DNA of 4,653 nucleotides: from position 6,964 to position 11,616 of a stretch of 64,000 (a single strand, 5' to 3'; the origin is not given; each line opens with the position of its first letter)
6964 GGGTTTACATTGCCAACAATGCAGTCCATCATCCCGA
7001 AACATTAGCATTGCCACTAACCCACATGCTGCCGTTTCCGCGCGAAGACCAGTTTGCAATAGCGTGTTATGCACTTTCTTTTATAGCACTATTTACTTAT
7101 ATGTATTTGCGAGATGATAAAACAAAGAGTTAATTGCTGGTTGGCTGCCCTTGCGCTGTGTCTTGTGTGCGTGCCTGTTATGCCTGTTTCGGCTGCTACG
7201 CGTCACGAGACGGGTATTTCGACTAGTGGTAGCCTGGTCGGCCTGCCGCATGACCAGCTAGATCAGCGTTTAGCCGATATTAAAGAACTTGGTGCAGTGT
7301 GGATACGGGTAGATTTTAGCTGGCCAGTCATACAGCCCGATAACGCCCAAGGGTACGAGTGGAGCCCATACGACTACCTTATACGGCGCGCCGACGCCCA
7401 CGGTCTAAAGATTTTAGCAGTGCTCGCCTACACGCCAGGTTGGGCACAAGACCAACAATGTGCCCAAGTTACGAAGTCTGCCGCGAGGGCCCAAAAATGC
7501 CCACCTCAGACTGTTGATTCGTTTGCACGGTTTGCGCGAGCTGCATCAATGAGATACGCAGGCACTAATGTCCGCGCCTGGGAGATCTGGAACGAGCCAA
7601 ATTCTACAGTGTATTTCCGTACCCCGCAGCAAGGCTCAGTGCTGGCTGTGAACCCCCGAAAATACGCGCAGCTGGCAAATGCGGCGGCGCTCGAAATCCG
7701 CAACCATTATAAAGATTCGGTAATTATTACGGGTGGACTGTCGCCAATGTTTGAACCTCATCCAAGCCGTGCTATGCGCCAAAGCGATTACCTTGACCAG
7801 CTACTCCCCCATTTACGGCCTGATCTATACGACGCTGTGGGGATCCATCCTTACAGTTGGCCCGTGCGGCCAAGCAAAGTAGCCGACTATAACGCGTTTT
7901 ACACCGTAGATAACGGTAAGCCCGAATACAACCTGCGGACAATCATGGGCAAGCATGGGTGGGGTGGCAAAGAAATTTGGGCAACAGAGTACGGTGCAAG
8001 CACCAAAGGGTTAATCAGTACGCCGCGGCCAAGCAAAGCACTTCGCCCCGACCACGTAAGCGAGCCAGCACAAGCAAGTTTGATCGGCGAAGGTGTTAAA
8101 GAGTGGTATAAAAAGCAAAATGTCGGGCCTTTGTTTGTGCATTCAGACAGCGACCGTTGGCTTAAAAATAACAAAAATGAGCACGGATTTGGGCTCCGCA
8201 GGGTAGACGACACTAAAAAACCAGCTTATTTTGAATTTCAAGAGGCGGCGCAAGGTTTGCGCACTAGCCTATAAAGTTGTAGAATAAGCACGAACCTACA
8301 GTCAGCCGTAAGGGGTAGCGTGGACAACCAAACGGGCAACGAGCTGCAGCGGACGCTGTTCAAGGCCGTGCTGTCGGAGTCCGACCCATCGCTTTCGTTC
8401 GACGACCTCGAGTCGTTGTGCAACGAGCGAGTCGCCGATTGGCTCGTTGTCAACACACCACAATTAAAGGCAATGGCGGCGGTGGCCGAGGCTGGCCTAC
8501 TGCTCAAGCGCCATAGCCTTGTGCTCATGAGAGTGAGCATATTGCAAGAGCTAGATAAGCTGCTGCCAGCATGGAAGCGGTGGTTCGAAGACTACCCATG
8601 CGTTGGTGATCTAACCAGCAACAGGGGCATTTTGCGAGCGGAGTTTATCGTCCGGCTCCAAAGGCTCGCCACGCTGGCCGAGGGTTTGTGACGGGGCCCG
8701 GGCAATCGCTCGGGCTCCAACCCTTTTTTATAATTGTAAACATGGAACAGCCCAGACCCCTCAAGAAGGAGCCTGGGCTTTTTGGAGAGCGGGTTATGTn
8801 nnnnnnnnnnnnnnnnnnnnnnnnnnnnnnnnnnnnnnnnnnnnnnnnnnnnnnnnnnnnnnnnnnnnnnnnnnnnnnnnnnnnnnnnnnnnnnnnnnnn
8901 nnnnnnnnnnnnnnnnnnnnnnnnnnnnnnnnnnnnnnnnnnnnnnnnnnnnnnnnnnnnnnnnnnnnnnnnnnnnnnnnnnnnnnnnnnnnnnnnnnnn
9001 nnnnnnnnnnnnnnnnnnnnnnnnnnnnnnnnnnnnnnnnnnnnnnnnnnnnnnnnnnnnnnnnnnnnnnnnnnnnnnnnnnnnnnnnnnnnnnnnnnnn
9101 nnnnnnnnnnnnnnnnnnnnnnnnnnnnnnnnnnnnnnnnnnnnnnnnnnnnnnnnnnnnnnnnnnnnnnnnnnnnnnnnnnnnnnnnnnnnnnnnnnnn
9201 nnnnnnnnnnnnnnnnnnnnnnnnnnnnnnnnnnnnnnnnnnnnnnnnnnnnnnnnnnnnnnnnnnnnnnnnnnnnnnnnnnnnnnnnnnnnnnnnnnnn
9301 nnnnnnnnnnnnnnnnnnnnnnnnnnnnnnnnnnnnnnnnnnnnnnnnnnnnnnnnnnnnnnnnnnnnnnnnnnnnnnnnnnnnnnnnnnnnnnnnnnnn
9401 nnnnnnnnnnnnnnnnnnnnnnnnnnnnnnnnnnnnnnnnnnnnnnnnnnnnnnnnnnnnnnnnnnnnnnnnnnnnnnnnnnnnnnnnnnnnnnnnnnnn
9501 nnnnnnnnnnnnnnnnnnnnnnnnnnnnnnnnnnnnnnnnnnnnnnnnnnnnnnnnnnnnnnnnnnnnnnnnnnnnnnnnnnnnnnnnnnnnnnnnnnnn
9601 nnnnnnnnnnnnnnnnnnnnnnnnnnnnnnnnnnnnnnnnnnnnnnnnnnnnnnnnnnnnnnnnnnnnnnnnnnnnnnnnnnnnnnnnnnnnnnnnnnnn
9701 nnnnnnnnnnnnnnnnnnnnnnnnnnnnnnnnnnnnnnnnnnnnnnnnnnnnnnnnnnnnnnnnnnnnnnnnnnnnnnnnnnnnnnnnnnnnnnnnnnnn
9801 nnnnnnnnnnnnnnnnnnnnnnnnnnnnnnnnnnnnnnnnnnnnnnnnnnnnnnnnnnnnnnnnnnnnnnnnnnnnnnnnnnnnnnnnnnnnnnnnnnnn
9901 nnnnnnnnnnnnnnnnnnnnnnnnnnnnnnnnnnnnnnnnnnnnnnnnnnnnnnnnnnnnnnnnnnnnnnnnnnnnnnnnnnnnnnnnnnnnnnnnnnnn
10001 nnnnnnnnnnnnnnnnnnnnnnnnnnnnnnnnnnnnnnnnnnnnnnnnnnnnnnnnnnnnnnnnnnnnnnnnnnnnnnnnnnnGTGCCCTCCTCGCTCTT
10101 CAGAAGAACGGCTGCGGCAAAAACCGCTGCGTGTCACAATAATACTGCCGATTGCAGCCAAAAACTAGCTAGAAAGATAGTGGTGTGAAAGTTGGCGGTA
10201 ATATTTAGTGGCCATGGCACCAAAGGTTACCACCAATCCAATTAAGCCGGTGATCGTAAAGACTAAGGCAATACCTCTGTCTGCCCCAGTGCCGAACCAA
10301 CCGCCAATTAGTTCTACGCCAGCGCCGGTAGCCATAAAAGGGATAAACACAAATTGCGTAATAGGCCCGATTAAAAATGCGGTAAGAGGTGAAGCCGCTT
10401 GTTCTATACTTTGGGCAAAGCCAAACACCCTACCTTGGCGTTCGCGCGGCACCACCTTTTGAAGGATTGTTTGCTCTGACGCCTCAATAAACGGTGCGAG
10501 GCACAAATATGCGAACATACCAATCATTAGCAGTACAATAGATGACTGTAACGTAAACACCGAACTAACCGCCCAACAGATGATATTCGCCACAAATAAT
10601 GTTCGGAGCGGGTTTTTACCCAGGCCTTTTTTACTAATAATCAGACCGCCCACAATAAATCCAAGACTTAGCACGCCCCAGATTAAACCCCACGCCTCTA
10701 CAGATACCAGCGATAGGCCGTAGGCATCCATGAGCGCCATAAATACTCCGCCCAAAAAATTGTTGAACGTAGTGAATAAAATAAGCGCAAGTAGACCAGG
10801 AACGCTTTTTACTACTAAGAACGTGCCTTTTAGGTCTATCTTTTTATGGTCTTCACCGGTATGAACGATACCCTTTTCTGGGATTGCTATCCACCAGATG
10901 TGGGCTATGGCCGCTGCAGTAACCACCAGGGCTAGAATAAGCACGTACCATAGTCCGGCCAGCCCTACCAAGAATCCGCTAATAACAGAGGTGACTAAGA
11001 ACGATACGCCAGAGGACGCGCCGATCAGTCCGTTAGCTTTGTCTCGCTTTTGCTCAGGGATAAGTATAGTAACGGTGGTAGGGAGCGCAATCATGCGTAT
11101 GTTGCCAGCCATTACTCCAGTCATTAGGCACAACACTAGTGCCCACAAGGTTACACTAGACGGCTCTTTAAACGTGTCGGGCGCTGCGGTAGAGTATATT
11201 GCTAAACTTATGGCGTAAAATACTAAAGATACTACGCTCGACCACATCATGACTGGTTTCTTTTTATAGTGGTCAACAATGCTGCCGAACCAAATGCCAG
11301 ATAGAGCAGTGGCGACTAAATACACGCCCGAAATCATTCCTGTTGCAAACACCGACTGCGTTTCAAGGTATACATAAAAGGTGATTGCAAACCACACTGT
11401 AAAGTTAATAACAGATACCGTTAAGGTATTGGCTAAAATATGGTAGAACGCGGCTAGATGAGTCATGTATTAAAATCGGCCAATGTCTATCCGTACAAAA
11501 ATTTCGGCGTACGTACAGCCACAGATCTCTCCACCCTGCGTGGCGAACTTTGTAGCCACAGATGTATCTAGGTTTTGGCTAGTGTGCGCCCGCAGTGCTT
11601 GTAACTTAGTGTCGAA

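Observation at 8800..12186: Atypical cytochrome P450 appended to an LmbE-MFS operon in a reduced genome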

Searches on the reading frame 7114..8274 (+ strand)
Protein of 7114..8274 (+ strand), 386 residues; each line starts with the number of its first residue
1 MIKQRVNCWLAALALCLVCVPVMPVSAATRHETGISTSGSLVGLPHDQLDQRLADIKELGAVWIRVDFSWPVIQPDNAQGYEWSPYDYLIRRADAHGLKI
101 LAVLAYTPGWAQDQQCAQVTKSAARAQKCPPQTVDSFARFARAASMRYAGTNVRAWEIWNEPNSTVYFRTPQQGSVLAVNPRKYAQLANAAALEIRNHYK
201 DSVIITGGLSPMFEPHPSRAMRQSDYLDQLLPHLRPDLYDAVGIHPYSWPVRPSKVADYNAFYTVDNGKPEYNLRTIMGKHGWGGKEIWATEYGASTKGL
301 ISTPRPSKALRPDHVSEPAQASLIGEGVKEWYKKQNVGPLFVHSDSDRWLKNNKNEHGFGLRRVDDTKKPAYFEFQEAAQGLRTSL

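Call 3: search_protein_families(library=pfam, proteins=[window:7114-8274:+], max_evalue=0.01)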
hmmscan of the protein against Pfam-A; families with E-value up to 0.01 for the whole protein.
window:7114-8274:+ (386 aa): 2 families
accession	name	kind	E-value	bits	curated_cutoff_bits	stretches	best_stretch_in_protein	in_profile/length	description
PF00150.24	Cellulase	-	4.1e-07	30.2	23.5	1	34-298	12-241/272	Cellulase (glycosyl hydrolase family 5)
PF01373.23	Glyco_hydro_14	-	0.00021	20.8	27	1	48-105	17-74/402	Glycosyl hydrolase family 14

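Call 62: search_protein_families(library=ncbifam, proteins=[window:7114-8274:+], max_evalue=0.01)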
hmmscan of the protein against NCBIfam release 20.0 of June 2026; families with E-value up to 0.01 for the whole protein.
window:7114-8274:+ (386 aa): 0 families

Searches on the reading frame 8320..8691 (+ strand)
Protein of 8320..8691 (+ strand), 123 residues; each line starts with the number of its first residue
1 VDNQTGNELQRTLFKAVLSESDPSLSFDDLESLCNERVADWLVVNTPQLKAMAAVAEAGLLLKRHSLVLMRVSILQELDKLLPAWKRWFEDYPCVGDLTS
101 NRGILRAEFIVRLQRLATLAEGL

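Call 3: search_protein_families(library=pfam, proteins=[window:8320-8691:+], max_evalue=0.01)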
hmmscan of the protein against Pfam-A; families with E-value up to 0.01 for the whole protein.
window:8320-8691:+ (123 aa): 0 families

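Call 62: search_protein_families(library=ncbifam, proteins=[window:8320-8691:+], max_evalue=0.01)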
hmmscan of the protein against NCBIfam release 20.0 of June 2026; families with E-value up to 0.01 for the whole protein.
window:8320-8691:+ (123 aa): 0 families
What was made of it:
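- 8320..8691 (+): orf123, hypothetical (HET9411578.1). GC-rich like the P450 and convergent with it, so possibly co-acquired. It is not conserved next to the other P450 loci. No family hit (calls 3, 62).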

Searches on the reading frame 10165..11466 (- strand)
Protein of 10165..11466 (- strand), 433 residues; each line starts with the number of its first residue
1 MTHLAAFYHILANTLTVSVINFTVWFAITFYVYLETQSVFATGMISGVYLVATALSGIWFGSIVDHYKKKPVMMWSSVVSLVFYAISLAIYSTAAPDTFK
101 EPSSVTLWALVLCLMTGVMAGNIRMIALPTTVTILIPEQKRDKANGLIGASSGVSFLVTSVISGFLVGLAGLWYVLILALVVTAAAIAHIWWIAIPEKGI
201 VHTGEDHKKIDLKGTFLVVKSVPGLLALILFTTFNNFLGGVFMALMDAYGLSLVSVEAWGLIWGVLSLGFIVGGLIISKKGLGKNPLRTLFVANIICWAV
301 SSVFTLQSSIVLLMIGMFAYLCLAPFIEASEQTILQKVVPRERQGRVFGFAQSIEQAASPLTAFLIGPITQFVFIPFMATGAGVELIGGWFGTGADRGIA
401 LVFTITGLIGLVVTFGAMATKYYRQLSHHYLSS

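Call 3: search_protein_families(library=pfam, proteins=[window:10165-11466:-], max_evalue=0.01)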
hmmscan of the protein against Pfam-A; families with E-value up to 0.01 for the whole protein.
window:10165-11466:- (433 aa): 1 family
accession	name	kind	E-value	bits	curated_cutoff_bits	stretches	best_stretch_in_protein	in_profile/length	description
PF07690.21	MFS_1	-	1.6e-28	100.1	33.4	1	16-361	7-345/347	Major Facilitator Superfamily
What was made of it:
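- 10165..11466 (-): DHA3-type MFS transporter, 433 aa (HET9411580.1). Present between LmbE and the P450 only in this lineage. Pfam MFS_1 (call 3).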

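Call 18: find_encoding_contigs(protein=window:10165-11466:-, flank=10000, max_places=8)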
Protein window:10165-11466:- (433 aa): no gene with exactly this product is on record in the collection.

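Call 30: find_homologous_proteins(query=window:10165-11466:-, max_evalue=1e-20)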
Query window:10165-11466:- (433 aa): 8000 proteins with E <= 1e-20 among 8000 candidates; the best 120 are listed.
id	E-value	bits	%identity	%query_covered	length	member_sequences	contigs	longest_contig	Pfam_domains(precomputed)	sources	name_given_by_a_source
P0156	2.6e-274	928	100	100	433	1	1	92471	PF07690.22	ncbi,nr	ncbi:MAG TPA: MFS transporter [Candidatus Saccharimonadales bacterium]|nr:MFS transporter [Candidatu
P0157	2.2e-198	678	73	99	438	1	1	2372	PF07690.22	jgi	jgi:MFS transporter, DHA3 family, multidrug efflux protein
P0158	1.2e-197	676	72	99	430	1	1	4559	PF07690.22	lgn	-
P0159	1.1e-196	672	71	99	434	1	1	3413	PF07690.22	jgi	jgi:MFS transporter, DHA3 family, multidrug efflux protein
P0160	1.7e-196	672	70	100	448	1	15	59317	PF07690.22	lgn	-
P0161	2.0e-196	672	71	99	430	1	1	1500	PF07690.22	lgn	-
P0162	2.5e-196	671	71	100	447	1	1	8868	PF07690.22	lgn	-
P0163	8.2e-196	670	72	99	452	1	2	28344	PF07690.22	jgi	jgi:DHA3 family multidrug efflux protein-like MFS transporter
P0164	9.6e-196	669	72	98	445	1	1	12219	PF07690.22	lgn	-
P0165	1.2e-195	669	72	98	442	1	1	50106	PF07690.22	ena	-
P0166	4.1e-195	667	71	99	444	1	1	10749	PF07690.22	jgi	jgi:MFS transporter, DHA3 family, multidrug efflux protein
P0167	1.8e-194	665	70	98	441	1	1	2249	PF07690.22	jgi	jgi:MFS transporter, DHA3 family, multidrug efflux protein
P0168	2.6e-194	665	70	100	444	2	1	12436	PF07690.22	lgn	-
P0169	3.6e-194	664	72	99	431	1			PF07690.22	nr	nr:Major Facilitator Superfamily [uncultured bacterium]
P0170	3.9e-194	664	70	99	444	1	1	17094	PF07690.22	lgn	-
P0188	6.6e-191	654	69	100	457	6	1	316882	PF07690.22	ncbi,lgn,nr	ncbi:MAG TPA: MFS transporter [Candidatus Saccharimonadales bacterium]|nr:MFS transporter [Candidatu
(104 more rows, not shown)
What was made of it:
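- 10165..11466 (-): Source names 'DHA3 family multidrug efflux' (call 30).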

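Call 31: find_encoding_contigs(protein=P0156, flank=10000, max_places=4)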
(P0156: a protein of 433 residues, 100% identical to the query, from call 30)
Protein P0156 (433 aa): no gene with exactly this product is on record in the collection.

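Call 32: find_encoding_contigs(protein=P0160, flank=6000, max_places=4)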
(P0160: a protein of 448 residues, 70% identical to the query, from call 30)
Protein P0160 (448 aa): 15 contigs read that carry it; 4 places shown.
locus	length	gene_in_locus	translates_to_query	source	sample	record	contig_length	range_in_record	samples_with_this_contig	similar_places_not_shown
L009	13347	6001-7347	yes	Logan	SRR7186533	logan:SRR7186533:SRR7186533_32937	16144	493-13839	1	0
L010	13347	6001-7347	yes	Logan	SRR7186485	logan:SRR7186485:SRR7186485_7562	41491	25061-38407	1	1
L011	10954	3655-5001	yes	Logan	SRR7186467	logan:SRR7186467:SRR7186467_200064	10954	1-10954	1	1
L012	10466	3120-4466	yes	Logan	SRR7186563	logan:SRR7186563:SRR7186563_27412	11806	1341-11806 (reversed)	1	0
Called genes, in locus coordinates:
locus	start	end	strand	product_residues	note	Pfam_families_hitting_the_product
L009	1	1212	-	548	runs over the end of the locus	PF02018:CBM_4_9, PF01522:Polysacc_deac_1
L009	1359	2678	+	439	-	PF00479:G6PD_N, PF02781:G6PD_C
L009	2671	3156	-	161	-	PF01467:CTP_transf_like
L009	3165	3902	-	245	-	PF04402:SIMPL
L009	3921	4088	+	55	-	-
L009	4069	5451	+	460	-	PF00083:Sugar_tr (weak), PF07690:MFS_1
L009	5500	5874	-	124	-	PF00903:Glyoxalase, PF22677:Ble-like_N (weak)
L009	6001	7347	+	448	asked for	PF07690:MFS_1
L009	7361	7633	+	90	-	PF10041:DUF2277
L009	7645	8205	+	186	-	-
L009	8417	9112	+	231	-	-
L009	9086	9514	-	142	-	PF00483:NTP_transferase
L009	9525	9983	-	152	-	PF00483:NTP_transferase, PF12804:NTP_transf_3 (weak)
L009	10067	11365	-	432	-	-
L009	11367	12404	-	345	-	-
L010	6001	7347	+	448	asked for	PF07690:MFS_1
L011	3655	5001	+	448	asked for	PF07690:MFS_1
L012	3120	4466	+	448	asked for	PF07690:MFS_1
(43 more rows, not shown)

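Call 62: search_protein_families(library=ncbifam, proteins=[window:10165-11466:-], max_evalue=0.01)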
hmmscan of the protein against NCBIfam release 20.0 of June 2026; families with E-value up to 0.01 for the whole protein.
window:10165-11466:- (433 aa): 6 families
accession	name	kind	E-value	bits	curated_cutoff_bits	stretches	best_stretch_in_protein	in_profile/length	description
TIGR00900.1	2A0121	subfamily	9.6e-26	91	319.6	1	7-370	1-360/364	H+ Antiporter protein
NF000245.1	macrolide_MefA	exception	2.1e-10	40.2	675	1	6-369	10-369/405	macrolide efflux MFS transporter Mef(A)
NF007792.0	PRK10489.1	equivalog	2.9e-09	36.4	324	1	17-384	28-386/419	enterobactin transporter EntS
TIGR00880.1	2_A_01_02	superfamily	5.6e-05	23.3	131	1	48-193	2-138/141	multidrug resistance protein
NF008963.0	PRK12307.1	equivalog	0.00031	20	637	1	41-84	54-97/426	MFS transporter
NF000051.1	macrolide_MefB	exception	0.0067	15.4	800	1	22-387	26-386/409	macrolide efflux MFS transporter Mef(B)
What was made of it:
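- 10165..11466 (-): NCBIfam hits to Mef(A) and EntS are distant (call 62).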

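Call 72: find_encoding_contigs(protein=P0158, flank=6000, max_places=3)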
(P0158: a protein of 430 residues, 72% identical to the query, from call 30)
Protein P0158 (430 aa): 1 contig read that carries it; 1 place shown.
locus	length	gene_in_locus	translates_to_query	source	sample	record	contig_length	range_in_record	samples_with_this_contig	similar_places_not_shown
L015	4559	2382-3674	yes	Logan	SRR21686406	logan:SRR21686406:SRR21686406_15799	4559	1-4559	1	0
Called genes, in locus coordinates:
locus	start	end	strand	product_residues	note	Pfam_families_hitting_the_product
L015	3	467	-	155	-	?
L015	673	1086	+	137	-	PF00903:Glyoxalase, PF06983:3-dmu-9_3-mt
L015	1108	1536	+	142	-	PF00903:Glyoxalase, PF22677:Ble-like_N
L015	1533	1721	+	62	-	PF08818:DUF1801 (weak)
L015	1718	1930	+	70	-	-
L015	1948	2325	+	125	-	PF00903:Glyoxalase (weak)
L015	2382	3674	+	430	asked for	PF07690:MFS_1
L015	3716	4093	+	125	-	PF00903:Glyoxalase (weak), PF18029:Glyoxalase_6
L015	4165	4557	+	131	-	?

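Call 73: find_encoding_contigs(protein=P0188, flank=6000, max_places=3)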
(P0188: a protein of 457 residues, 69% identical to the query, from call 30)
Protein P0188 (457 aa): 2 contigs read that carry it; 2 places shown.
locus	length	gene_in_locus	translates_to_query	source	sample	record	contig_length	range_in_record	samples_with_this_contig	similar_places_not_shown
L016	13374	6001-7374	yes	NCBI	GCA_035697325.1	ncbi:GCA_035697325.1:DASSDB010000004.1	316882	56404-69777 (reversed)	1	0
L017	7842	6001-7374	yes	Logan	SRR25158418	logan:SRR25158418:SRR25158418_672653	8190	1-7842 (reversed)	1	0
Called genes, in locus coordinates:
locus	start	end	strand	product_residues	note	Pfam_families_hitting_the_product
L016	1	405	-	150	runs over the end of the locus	PF00293:NUDIX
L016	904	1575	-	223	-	PF00005:ABC_tran, PF02463:SMC_N (faint), PF13304:AAA_21 (faint)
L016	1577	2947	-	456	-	PF12704:MacB_PCD, PF02687:FtsX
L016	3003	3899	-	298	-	PF00512:HisKA, PF02518:HATPase_c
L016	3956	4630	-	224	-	PF00072:Response_reg, PF23198:PDE8A_N (faint), PF00486:Trans_reg_C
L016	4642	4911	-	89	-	-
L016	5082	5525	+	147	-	PF07690:MFS_1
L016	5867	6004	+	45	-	-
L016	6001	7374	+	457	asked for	PF07690:MFS_1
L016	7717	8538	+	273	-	PF12697:Abhydrolase_6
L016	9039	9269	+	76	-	-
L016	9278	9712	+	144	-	-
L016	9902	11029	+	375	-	-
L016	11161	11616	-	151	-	-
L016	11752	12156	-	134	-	-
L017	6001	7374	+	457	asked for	PF07690:MFS_1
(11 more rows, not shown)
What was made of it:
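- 10165..11466 (-): Homologues lie in other contexts (calls 32, 72, 73).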
